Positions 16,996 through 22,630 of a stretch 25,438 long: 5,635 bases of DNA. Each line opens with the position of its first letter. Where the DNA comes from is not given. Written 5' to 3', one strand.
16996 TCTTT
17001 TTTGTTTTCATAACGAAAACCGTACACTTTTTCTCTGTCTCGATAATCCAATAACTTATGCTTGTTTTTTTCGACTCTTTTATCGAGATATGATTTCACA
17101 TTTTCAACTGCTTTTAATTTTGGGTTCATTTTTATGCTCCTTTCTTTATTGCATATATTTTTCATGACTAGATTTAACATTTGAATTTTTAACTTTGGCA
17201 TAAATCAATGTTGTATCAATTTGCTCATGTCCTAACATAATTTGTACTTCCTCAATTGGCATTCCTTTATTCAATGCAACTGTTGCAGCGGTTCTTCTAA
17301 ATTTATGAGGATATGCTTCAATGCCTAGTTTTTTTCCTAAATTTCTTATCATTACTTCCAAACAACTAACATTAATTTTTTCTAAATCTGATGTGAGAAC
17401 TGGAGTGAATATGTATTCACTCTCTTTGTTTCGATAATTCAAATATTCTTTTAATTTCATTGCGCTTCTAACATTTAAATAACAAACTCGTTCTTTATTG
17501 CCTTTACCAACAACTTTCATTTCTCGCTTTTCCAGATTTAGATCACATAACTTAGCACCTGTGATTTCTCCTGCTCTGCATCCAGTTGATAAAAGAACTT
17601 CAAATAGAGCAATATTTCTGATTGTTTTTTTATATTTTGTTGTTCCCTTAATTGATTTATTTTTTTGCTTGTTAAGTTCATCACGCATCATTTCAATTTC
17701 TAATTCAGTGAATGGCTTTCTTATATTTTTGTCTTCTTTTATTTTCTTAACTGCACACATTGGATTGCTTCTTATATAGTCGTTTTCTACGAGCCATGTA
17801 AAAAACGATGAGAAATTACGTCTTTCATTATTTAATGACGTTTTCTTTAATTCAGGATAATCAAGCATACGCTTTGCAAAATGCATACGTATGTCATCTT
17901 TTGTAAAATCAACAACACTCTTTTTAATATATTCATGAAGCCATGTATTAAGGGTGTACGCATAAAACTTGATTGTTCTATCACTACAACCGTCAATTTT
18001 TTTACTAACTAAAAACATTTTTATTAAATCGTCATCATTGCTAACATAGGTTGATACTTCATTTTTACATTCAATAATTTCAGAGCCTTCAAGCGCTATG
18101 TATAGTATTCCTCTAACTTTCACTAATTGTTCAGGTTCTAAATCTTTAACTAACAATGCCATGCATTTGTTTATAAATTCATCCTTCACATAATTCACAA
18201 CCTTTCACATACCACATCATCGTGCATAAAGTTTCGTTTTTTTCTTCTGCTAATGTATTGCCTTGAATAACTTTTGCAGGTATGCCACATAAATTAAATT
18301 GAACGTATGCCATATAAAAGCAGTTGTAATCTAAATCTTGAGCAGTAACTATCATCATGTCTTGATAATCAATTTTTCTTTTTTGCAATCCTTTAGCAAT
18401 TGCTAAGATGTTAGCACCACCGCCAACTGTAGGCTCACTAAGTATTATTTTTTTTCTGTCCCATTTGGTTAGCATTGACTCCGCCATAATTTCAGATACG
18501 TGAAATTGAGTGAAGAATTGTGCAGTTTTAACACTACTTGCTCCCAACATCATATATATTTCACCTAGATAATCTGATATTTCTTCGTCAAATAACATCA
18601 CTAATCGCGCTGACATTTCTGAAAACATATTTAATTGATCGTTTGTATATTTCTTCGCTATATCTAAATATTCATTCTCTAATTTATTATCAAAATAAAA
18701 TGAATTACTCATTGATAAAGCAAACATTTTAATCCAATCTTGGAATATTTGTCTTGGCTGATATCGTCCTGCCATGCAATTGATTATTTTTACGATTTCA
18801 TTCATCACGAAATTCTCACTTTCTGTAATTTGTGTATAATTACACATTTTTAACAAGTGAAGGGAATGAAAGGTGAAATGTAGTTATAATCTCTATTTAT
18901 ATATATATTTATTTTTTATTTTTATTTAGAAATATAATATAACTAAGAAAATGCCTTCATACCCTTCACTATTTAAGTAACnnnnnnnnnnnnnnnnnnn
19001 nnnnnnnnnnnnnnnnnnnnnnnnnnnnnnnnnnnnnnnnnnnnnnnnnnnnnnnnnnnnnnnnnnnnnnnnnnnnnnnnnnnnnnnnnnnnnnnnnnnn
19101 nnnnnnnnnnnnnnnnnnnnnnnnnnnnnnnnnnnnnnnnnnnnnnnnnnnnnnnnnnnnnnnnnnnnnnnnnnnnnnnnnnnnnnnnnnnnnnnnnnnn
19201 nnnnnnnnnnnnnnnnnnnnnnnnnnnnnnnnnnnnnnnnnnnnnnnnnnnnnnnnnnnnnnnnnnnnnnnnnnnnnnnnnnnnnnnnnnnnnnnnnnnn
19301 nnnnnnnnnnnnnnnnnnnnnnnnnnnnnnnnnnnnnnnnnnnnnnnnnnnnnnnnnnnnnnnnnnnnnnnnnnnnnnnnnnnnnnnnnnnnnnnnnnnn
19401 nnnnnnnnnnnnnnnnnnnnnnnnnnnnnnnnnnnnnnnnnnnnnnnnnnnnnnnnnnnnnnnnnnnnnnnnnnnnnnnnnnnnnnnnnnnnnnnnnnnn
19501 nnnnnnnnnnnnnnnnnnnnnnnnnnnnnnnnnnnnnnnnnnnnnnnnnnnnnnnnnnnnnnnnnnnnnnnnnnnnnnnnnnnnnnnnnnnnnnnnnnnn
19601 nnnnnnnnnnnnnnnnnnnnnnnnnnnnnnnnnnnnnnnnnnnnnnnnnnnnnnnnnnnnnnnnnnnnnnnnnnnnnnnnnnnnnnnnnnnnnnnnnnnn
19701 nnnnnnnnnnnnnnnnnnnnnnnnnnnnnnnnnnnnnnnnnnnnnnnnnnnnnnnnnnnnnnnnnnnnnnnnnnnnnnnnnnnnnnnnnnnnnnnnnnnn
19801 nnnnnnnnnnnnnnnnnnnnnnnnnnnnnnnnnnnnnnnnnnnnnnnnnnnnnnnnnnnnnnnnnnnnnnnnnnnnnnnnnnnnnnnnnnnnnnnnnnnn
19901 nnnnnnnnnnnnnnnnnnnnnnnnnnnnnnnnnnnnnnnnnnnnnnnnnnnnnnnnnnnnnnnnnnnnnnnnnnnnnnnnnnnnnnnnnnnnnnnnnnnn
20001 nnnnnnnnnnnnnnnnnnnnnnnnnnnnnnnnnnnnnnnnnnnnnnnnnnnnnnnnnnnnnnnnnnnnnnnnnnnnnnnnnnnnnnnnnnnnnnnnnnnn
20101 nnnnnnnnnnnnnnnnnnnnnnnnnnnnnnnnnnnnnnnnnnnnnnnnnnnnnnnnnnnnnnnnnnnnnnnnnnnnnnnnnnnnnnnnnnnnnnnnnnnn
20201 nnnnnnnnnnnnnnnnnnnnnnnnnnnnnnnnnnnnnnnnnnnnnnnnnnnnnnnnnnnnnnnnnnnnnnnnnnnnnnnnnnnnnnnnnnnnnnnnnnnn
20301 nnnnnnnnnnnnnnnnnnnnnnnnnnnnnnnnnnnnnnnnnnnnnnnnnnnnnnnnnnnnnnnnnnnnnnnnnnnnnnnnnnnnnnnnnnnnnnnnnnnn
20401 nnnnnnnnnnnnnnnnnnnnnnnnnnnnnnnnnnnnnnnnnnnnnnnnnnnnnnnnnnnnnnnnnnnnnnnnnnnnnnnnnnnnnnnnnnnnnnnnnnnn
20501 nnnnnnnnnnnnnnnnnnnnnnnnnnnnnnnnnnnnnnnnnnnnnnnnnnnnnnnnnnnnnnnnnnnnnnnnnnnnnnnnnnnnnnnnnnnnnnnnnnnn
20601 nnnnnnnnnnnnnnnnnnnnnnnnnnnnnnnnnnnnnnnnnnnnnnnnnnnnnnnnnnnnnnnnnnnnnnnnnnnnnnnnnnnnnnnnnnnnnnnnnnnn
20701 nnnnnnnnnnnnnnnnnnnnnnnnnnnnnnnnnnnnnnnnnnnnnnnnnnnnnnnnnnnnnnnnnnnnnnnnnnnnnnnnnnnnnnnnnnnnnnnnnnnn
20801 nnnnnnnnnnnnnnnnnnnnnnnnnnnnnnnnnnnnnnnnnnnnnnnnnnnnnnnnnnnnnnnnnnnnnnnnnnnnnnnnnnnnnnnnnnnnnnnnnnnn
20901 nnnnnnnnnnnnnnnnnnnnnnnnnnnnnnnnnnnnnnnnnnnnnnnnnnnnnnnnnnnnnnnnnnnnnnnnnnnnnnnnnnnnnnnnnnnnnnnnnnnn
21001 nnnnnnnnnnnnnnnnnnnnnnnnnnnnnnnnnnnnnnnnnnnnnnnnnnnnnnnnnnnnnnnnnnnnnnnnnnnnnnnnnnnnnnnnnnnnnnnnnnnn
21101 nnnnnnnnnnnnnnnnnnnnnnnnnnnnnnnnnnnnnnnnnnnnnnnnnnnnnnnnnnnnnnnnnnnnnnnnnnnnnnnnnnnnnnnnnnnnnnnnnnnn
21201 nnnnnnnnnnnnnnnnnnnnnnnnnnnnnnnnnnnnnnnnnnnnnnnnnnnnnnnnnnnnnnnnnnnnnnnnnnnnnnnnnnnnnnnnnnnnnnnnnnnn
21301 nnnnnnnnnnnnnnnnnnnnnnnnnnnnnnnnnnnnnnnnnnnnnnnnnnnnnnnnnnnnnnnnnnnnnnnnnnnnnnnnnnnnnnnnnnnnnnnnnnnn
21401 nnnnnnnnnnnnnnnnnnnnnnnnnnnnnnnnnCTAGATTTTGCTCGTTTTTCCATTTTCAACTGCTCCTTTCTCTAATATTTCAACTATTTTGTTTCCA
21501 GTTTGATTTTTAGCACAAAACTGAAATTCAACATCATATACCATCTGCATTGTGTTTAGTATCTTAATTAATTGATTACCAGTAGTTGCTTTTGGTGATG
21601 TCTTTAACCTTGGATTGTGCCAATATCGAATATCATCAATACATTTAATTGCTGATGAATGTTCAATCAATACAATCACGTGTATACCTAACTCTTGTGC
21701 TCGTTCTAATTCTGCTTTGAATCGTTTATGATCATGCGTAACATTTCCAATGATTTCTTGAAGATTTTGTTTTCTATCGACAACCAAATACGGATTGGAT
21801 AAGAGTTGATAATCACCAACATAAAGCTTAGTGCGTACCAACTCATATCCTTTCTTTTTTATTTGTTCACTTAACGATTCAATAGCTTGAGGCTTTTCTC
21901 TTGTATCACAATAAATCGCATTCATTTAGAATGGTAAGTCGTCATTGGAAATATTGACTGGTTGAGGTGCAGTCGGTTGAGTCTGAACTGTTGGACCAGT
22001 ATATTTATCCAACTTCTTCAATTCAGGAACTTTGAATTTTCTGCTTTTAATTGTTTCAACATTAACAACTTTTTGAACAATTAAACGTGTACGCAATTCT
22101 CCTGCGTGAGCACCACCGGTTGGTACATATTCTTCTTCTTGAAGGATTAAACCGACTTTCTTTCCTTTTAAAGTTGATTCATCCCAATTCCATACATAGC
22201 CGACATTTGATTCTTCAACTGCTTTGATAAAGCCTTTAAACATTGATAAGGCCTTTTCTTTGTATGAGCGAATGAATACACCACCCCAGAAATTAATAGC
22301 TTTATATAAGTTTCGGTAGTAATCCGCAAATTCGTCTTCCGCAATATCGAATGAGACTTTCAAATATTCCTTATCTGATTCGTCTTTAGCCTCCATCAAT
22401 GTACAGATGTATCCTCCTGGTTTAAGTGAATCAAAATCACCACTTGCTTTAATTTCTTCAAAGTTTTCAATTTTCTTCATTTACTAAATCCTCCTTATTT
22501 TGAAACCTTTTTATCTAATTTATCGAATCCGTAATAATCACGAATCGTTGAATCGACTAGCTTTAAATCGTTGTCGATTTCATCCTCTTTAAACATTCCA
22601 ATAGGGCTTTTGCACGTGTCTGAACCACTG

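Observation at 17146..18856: Motif-IV-less methyltransferase-like ORF overlapping an intact tyrosine recombinase inside the replication module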

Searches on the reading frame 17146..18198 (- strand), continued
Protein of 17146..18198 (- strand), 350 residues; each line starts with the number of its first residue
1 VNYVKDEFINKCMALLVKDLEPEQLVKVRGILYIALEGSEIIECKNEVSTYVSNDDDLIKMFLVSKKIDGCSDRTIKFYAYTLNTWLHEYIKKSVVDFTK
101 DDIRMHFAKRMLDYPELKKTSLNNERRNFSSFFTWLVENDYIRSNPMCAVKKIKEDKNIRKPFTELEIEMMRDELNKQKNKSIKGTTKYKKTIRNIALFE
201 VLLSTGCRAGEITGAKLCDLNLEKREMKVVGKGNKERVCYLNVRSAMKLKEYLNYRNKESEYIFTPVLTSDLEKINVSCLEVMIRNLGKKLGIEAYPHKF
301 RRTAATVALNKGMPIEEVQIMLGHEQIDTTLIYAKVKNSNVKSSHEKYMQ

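Call 85: get_annotated_region(hit=H30, flank=5000)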
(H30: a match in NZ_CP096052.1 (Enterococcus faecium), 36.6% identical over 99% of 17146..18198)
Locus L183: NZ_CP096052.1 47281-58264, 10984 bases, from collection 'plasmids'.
description: Enterococcus faecium strain AKSZ-142 plasmid pW142, complete sequence
organism: Enterococcus faecium (NCBI taxid 1352)
taxonomy: Bacteria; Bacillota; Bacilli; Lactobacillales; Enterococcaceae; Enterococcus; Enterococcus faecium
host: -; source: nursery pig,cell culture; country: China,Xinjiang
typing (MOB-suite, as given by PLSDB): conjugative; replicon rep_cluster_893; relaxase MOBP,MOBP; mating-pair formation MPF_T
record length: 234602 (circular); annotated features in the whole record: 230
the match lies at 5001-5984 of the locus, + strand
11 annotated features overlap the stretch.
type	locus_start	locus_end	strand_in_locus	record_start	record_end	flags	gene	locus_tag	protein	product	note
CDS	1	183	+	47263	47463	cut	-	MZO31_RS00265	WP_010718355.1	hypothetical protein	-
CDS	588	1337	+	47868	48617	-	-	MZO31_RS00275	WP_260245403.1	phage integrase N-terminal SAM-like domain-containing protein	GO:0015074 - DNA integration [Evidence IEA]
CDS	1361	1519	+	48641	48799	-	-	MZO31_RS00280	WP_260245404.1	hypothetical protein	-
CDS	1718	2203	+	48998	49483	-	-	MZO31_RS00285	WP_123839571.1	hypothetical protein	-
CDS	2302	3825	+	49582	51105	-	-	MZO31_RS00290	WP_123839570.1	class I SAM-dependent DNA methyltransferase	-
CDS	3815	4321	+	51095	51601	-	-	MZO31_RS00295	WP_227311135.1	restriction endonuclease subunit S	GO:0006304 - DNA modification [Evidence IEA]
CDS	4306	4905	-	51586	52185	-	-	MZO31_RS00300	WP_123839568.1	restriction endonuclease subunit S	GO:0006304 - DNA modification [Evidence IEA]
CDS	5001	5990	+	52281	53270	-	xerA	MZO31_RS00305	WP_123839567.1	site-specific tyrosine recombinase/integron integrase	GO:0006313 - DNA transposition [Evidence IEA]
CDS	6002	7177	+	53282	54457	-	-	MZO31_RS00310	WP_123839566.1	restriction endonuclease subunit S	-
CDS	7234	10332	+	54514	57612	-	-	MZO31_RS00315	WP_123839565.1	type I restriction endonuclease subunit R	-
CDS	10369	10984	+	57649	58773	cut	-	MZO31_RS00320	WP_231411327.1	sigma-70 family RNA polymerase sigma factor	GO:0006352 - DNA-templated transcription initiation [Evidence IEA]; GO:0006355 - regulation of DNA-templated ...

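Call 86: get_annotated_region(hit=H31, flank=5000)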
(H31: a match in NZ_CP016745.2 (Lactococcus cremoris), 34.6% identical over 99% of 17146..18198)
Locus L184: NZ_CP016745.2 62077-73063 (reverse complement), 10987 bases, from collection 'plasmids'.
description: Lactococcus cremoris strain JM2 plasmid pJM2A, complete sequence
organism: Lactococcus cremoris (NCBI taxid 1359)
taxonomy: Bacteria; Bacillota; Bacilli; Lactobacillales; Streptococcaceae; Lactococcus; Lactococcus cremoris
host: -; source: Single cell,Dairy fermentation; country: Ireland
typing (MOB-suite, as given by PLSDB): mobilizable; replicon rep_cluster_2422,rep_cluster_554; relaxase MOB_Unknown
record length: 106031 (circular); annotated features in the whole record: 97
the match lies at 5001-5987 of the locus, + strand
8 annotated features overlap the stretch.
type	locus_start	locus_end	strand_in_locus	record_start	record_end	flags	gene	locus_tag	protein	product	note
CDS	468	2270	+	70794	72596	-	-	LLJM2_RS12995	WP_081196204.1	N-6 DNA methylase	GO:0006306 - DNA methylation [Evidence IEA]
CDS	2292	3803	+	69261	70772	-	-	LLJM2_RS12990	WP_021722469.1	class I SAM-dependent DNA methyltransferase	-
CDS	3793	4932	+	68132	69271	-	-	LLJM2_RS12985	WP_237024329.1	restriction endonuclease subunit S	GO:0006304 - DNA modification [Evidence IEA]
CDS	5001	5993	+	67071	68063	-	xerA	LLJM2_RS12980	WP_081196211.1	site-specific tyrosine recombinase/integron integrase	GO:0006313 - DNA transposition [Evidence IEA]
CDS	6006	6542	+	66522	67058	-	-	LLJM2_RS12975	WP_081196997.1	restriction endonuclease subunit S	GO:0006304 - DNA modification [Evidence IEA]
CDS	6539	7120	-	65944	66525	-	-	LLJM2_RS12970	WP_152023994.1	restriction endonuclease subunit S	GO:0006304 - DNA modification [Evidence IEA]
CDS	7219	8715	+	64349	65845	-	-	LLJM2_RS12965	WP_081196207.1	DUF3800 domain-containing protein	-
CDS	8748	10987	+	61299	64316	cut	-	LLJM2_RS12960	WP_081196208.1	type I restriction endonuclease subunit R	-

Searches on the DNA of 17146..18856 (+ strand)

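Call 8: search_dna_similar(query=window:17146-18856:+, collection=phages, mode=distant, max_rows=30)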
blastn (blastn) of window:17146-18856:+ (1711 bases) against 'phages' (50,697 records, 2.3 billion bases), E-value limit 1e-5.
Records with a match: 1; places in all: 1; records where one place covers at least 80% of the query: 0.
Best place of each record, by identity: 60-80% 1.
By first word of the organism name: Bacteriophage 1.
By host as written in the record: - 1.
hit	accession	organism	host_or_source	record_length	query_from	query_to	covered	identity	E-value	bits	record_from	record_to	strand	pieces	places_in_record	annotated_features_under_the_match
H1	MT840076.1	Bacteriophage sp.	human fecal samples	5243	44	167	7%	73.0%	2e-7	65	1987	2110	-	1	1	record has no annotation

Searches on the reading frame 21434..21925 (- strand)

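Call 5: search_protein_families(library=pfam, proteins=[window:21434-21925:-], max_evalue=0.1)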
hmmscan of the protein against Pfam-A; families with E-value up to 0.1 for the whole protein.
window:21434-21925:- (163 aa): 4 families
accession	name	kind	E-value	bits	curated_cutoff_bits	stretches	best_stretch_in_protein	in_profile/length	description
PF02732.21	ERCC4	-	1.1e-09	38.8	24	1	7-144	2-135/140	ERCC4 domain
PF08775.15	ParB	-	0.0066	17.2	25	1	33-93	6-68/126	ParB family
PF00150.24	Cellulase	-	0.019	14.9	23.5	1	12-105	20-91/272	Cellulase (glycosyl hydrolase family 5)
PF13158.11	DUF3993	-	0.022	15.4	22.4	1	121-151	29-59/118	Protein of unknown function (DUF3993)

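Call 6: search_protein_families(library=phrogs, proteins=[window:21434-21925:-], max_evalue=0.01)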
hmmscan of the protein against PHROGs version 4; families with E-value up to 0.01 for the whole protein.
window:21434-21925:- (163 aa): 1 family
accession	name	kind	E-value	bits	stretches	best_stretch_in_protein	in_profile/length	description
phrog_3490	-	DNA, RNA and nucleotide metabolism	1e-35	124.3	1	4-160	11-172/175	ERCC4-type nuclease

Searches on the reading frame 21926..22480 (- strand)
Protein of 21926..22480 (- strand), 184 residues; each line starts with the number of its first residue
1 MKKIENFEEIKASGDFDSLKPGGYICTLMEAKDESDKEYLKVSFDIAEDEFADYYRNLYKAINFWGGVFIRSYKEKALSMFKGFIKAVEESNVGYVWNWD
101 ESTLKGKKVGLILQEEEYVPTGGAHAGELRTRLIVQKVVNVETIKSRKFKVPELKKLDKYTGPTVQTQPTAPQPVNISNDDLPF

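Call 5: search_protein_families(library=pfam, proteins=[window:21926-22480:-], max_evalue=0.1)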
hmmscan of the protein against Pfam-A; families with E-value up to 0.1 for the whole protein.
window:21926-22480:- (184 aa): 0 families

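Call 6: search_protein_families(library=phrogs, proteins=[window:21926-22480:-], max_evalue=0.01)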
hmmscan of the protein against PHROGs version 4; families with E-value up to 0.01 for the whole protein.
window:21926-22480:- (184 aa): 3 families
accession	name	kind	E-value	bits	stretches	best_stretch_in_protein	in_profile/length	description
phrog_18107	-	unknown function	2.8e-23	83.9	1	1-172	1-180/201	-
phrog_2300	-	unknown function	5e-06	27.5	1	11-96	41-122/347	-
phrog_378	-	DNA, RNA and nucleotide metabolism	9.3e-06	27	1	10-184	10-163/163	single strand DNA binding protein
